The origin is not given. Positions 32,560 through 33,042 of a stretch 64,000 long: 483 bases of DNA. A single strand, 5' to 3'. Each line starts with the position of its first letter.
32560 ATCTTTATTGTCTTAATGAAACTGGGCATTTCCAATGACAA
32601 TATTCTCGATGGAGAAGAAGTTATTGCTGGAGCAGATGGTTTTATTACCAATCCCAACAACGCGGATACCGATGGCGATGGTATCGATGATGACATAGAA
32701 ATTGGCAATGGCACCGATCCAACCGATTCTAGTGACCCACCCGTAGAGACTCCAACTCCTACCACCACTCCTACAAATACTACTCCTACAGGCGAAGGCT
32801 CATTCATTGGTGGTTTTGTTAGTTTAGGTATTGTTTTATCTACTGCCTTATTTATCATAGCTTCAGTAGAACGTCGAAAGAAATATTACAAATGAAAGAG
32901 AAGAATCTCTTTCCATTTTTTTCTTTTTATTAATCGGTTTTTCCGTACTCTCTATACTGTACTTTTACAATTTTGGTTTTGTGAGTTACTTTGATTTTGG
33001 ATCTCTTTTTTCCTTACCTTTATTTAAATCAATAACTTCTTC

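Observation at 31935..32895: Decaying paralog of the surface-protein family: in-frame stop in the signal peptide region plus a +1 frameshift, with a PGF-CTERM-like end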

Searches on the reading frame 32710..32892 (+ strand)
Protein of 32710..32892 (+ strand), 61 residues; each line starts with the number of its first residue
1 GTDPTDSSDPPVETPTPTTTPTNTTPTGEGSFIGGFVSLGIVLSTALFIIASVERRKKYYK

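Call 21: search_protein_families(library=ncbifam, proteins=[window:32719-32892:+], max_evalue=10)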
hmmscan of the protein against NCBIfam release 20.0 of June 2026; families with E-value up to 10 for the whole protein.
seq(58 aa): 0 families

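Call 32: find_homologous_proteins(query=window:32710-32892:+, max_evalue=10)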
Query seq(61 aa): no candidate shares three 5-residue words with the query. No homologue found.

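Call 40: search_protein_representatives(protein=window:32734-32892:+)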
Query: 53 residues. Proteins with E-value up to 0.001 (for the whole library): 7; up to 1e-10: 3; up to 1e-30: 0. The best 7 are listed.
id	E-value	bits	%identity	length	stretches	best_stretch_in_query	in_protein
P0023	7.0e-13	63.2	74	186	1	1-53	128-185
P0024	1.5e-11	59.0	67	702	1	2-53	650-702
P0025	5.7e-11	57.3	69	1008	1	1-53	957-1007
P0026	5.6e-10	54.2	69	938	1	2-52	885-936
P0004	2.8e-07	45.8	61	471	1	8-53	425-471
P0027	1.5e-06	43.6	61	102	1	3-52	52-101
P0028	8.4e-05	38.1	38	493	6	15-39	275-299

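Call 42: find_encoding_contigs(protein=P0023, flank=4000, max_places=3)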
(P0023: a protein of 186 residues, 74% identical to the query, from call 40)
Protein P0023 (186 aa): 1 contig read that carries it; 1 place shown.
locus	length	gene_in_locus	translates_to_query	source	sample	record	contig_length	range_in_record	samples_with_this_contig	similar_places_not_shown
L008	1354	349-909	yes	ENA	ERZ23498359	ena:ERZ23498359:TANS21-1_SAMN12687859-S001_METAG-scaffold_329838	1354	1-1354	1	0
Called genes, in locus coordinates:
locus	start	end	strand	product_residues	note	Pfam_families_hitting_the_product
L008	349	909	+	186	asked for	PF18884:TSP3_bac (weak)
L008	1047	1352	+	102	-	?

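Call 43: find_encoding_contigs(protein=P0024, flank=6000, max_places=3)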
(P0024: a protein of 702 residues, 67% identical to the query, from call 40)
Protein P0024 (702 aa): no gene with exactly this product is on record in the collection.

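Call 46: search_protein_families(library=pfam, proteins=[P0024, P0025, P0026, P0023], max_evalue=0.001)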
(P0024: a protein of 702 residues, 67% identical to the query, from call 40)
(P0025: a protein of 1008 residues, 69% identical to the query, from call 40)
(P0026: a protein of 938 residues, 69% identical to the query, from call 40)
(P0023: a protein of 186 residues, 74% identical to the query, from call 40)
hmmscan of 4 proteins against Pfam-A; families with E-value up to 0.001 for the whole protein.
P0024 (702 aa): 5 families
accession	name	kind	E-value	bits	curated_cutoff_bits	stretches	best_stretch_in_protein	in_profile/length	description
PF25292.1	Beta-prop_CGLA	-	2.3e-25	90.2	26.8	3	52-133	37-118/316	Lambda-carrageenase beta-propeller domain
PF13570.13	Beta-prop_ACSF4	-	1.5e-23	84.1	133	2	160-409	114-327/329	Beta-alanine-activating enzyme, beta-propeller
PF13517.12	FG-GAP_3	-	2.1e-19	70.3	26.9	3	337-398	1-60/61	FG-GAP-like repeat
PF18884.5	TSP3_bac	-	1.6e-10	41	25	1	503-524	1-22/22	Bacterial TSP3 repeat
PF14517.12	Tachylectin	-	0.00023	21.4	29.8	0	160-272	93-204/230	Tachylectin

P0025 (1008 aa): 3 families
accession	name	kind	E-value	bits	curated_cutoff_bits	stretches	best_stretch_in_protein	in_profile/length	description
PF00496.27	SBP_bac_5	-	1.4e-28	100.6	32.4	2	295-615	16-283/368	Bacterial extracellular solute-binding proteins, family 5 Middle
PF18884.5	TSP3_bac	-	8.6e-26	89.9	25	4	934-955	1-22/22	Bacterial TSP3 repeat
PF03495.19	Binary_toxB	-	2.8e-05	24.6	25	0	786-847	2-61/78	Clostridial binary toxin B/anthrax toxin PA Ca-binding domain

P0026 (938 aa): 3 families
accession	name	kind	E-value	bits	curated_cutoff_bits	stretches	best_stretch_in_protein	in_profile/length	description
PF08309.17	LVIVD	-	4.2e-38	128.9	20.2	4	196-233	3-40/42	LVIVD repeat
PF09826.15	Beta_propel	-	1.3e-06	28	22.4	0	76-211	19-130/495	Beta propeller domain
PF21544.3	PorZ_N_b_propeller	-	8.1e-06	26.6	27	0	72-125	82-131/154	TSS9, PorZ, N-terminal beta-propeller domain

P0023 (186 aa): 1 family
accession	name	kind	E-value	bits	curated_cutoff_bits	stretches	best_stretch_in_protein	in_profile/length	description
PF18884.5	TSP3_bac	-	1.2e-12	47.9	25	1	105-126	1-22/22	Bacterial TSP3 repeat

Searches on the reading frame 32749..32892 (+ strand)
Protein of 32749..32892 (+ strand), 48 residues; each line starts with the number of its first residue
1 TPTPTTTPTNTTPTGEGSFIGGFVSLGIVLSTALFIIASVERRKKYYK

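Call 57: search_protein_families(library=pfam, proteins=[window:32749-32892:+], max_evalue=10)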
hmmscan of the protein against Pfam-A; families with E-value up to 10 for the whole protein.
seq(48 aa): 2 families
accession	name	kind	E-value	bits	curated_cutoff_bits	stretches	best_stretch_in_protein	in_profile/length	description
PF05283.16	MGC-24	-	0.13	13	28.5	1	1-41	91-131/140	Multi-glycosylated core protein 24 (MGC-24), sialomucin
PF19382.4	DUF5957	-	0.26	11.8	23.8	1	18-39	8-28/59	Family of unknown function (DUF5957)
